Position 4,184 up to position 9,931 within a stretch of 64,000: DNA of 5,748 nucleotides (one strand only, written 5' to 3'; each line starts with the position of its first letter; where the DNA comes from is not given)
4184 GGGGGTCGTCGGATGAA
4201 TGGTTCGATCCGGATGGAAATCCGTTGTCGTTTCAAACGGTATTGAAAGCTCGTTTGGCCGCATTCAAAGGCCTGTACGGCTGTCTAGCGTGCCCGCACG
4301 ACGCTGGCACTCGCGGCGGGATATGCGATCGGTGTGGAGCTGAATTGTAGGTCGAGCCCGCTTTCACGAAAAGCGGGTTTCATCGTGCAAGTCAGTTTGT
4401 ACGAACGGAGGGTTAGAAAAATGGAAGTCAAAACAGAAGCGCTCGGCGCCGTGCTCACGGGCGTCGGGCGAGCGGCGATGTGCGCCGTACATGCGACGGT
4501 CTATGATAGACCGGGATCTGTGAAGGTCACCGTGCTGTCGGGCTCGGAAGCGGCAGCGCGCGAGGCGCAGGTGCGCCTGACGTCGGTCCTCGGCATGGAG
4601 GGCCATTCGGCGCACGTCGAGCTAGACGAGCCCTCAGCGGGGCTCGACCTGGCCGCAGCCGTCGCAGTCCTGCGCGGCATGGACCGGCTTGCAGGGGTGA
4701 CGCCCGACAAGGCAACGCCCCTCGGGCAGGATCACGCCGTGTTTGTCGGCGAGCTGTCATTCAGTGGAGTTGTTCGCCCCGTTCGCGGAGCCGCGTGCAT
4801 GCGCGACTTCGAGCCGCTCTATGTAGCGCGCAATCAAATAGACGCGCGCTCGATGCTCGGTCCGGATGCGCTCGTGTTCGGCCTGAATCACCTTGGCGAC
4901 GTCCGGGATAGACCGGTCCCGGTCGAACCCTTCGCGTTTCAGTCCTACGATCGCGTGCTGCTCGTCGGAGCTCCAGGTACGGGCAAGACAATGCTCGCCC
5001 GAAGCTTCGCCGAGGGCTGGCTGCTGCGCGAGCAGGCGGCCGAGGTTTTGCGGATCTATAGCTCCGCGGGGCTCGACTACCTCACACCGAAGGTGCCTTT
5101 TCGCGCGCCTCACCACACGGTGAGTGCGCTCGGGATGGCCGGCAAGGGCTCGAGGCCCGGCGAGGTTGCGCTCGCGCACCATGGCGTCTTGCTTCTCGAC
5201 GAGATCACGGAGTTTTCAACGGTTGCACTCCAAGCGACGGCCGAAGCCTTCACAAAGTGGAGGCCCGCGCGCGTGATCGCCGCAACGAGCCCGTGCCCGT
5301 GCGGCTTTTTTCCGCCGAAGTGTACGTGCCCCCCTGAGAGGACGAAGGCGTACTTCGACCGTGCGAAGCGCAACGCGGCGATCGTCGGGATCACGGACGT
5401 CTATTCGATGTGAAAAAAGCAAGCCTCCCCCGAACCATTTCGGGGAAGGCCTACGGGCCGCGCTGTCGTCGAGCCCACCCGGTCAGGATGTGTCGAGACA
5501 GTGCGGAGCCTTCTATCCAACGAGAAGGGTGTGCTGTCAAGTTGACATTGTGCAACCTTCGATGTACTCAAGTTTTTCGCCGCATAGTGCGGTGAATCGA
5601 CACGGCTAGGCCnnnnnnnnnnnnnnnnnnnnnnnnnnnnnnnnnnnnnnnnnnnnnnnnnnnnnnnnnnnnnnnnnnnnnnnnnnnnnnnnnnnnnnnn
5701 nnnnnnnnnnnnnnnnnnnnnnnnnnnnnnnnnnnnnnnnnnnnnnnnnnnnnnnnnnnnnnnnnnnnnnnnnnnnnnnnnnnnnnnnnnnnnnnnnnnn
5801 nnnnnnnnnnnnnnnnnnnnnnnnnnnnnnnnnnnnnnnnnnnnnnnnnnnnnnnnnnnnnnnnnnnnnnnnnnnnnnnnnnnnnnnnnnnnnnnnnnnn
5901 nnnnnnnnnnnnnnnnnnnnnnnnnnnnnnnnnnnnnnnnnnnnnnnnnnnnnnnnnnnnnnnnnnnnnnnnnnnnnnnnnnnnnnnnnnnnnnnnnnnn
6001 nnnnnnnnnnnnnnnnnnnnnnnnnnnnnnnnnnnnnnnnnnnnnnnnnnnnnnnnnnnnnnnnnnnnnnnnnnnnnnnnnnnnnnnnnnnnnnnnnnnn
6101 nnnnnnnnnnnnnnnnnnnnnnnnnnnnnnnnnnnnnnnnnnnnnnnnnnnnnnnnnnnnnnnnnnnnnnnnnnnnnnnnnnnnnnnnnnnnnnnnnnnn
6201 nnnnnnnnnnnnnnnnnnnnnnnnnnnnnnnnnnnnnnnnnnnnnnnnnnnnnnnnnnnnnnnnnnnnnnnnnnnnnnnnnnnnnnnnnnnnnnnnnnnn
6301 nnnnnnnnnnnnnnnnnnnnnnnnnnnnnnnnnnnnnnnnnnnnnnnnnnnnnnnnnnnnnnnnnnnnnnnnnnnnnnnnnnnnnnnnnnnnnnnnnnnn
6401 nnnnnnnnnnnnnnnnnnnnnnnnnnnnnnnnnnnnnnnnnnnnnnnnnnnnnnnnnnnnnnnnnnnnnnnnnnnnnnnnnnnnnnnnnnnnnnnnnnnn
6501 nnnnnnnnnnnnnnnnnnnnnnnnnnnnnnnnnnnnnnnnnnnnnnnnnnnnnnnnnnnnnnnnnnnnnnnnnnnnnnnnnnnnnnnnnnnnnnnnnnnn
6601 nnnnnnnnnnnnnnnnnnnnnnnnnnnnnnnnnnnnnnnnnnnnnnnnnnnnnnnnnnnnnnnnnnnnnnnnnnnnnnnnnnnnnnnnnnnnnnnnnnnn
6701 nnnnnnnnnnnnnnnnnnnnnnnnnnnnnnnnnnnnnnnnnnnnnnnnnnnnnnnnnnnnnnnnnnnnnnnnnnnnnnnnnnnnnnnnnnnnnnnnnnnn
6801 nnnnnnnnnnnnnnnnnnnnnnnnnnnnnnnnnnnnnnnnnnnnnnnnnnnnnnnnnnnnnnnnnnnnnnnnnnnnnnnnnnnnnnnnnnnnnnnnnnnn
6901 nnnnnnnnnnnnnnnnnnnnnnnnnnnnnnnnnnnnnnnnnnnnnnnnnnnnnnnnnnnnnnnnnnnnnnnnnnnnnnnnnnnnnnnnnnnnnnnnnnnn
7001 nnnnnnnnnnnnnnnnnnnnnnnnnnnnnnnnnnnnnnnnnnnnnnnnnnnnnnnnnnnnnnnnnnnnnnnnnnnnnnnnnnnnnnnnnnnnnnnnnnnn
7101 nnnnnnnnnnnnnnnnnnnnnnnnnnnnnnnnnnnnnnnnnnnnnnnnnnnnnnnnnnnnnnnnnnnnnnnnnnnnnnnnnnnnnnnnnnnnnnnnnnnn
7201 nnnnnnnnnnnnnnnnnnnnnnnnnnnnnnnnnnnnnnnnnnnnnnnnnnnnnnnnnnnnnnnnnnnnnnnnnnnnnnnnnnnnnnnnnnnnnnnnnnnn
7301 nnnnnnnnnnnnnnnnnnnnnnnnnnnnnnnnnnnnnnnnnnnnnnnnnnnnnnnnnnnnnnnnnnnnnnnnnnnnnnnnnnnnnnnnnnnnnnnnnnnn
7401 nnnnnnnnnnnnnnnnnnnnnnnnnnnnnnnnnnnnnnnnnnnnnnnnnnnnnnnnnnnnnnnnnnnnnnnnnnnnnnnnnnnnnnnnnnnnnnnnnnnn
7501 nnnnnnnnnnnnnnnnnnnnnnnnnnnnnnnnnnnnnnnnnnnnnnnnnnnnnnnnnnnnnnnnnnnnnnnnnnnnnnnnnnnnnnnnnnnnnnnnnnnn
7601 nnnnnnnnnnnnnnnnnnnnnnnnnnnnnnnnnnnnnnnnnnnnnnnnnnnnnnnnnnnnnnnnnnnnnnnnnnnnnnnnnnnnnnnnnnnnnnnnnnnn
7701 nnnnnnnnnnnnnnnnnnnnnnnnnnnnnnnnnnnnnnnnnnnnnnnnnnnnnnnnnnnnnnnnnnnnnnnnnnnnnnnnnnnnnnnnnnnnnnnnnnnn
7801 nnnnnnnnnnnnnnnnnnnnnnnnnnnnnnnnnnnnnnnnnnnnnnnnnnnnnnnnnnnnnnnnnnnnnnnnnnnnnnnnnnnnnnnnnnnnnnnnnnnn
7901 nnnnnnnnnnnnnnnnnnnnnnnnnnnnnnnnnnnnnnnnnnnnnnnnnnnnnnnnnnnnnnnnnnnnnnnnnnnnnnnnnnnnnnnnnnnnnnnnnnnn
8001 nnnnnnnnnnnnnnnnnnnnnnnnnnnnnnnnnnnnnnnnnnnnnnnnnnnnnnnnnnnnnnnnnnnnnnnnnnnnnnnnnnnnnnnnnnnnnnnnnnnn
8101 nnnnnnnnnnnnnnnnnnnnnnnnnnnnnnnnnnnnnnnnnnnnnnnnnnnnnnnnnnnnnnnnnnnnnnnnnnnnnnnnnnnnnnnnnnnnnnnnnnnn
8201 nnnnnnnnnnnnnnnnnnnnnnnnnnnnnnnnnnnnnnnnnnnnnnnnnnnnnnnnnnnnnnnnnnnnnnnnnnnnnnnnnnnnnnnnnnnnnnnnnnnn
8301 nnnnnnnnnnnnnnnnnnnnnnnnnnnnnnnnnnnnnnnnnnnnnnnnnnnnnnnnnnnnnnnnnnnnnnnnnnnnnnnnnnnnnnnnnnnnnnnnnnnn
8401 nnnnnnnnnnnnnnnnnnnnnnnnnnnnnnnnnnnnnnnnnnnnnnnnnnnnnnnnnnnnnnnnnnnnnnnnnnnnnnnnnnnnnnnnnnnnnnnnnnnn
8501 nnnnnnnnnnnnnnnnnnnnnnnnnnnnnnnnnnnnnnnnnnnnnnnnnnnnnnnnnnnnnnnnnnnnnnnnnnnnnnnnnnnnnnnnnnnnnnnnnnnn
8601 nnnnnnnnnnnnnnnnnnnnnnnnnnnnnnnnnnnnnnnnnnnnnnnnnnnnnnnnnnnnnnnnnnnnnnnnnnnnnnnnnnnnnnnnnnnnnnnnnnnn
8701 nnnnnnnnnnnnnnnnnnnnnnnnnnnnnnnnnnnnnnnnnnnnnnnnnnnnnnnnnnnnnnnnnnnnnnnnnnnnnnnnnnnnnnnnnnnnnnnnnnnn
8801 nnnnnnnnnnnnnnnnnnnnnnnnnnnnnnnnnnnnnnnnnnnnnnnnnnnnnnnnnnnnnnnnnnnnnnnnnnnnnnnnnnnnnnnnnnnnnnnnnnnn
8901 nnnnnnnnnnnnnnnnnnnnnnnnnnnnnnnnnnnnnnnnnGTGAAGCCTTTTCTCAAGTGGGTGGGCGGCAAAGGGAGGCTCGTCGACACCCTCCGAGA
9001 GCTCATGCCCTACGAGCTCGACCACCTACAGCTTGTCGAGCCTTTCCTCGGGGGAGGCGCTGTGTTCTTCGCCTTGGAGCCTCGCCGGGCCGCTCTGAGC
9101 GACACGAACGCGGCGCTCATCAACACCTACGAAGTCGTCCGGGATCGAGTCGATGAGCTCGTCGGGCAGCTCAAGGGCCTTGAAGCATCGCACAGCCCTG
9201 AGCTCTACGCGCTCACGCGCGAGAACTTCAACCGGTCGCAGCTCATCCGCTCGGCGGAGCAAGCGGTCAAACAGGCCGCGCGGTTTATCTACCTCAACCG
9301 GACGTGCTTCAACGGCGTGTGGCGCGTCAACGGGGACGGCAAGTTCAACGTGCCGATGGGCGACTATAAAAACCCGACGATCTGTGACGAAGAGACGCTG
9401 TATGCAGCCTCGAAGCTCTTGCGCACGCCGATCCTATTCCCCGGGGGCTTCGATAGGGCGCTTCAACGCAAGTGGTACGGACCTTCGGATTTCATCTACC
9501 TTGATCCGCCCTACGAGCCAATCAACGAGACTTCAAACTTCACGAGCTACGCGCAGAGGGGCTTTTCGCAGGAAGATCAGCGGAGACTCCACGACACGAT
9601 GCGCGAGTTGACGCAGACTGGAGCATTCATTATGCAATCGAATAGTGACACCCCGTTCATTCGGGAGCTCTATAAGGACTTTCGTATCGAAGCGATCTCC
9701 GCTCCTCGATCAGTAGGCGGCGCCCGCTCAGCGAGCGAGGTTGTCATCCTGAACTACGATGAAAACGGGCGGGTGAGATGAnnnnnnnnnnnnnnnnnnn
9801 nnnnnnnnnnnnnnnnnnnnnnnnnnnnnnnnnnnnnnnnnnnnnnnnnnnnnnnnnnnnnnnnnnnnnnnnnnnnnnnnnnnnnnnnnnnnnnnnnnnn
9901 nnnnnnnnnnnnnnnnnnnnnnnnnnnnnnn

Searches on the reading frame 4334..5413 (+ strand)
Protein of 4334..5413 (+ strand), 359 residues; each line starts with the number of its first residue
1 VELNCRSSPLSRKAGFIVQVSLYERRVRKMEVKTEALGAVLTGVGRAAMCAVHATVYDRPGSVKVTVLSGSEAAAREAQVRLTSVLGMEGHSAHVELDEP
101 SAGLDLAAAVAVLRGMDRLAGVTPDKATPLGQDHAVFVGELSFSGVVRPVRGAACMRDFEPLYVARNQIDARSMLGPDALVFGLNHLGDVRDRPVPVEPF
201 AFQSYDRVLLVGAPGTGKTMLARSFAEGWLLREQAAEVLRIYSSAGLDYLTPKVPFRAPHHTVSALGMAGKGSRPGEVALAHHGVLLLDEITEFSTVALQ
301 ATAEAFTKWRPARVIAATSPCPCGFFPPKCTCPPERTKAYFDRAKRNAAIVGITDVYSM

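Call 48: search_protein_families(library=phrogs, proteins=[window:4334-5413:+], max_evalue=0.01)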
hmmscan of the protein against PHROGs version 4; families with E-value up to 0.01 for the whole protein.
window:4334-5413:+ (359 aa): 5 families
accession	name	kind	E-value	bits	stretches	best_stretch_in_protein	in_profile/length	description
phrog_7998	-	unknown function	0.00011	22.5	1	197-295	33-131/339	-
phrog_168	-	DNA, RNA and nucleotide metabolism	0.00025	21.8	1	206-316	43-135/314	clamp loader of DNA polymerase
phrog_3757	-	unknown function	0.0016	18.9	1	201-226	122-147/367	-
phrog_293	-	moron, auxiliary metabolic gene and host takeover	0.0036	16.3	0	200-226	158-184/1058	ABC transporter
phrog_124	-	DNA, RNA and nucleotide metabolism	0.008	16.6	0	206-230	44-67/382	Sak4-like ssDNA annealing protein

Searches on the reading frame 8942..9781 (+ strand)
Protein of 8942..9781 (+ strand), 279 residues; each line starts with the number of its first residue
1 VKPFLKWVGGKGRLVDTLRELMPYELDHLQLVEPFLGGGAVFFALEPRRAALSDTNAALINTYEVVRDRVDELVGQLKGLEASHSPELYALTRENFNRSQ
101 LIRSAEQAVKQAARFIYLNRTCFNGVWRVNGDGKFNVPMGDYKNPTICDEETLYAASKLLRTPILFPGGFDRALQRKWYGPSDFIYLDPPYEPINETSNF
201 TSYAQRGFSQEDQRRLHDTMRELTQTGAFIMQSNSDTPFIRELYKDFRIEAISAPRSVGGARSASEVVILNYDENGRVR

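Call 48: search_protein_families(library=phrogs, proteins=[window:8942-9781:+], max_evalue=0.01)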
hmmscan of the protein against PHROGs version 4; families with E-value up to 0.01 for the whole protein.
window:8942-9781:+ (279 aa): 6 families
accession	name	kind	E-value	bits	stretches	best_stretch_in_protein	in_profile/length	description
phrog_56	-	other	2e-72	246.4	1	1-275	61-326/647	DNA methyltransferase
phrog_116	-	other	7.7e-44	151.2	1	3-267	512-769/779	DNA methyltransferase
phrog_26700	-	unknown function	1.3e-36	127.3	1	2-274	7-278/552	-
phrog_1996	-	other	1.3e-17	65.1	1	141-276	16-145/150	DNA methyltransferase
phrog_23217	-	unknown function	2.8e-06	28.5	1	4-91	6-89/109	-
phrog_13242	-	unknown function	0.00047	20.3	1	9-198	33-204/450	-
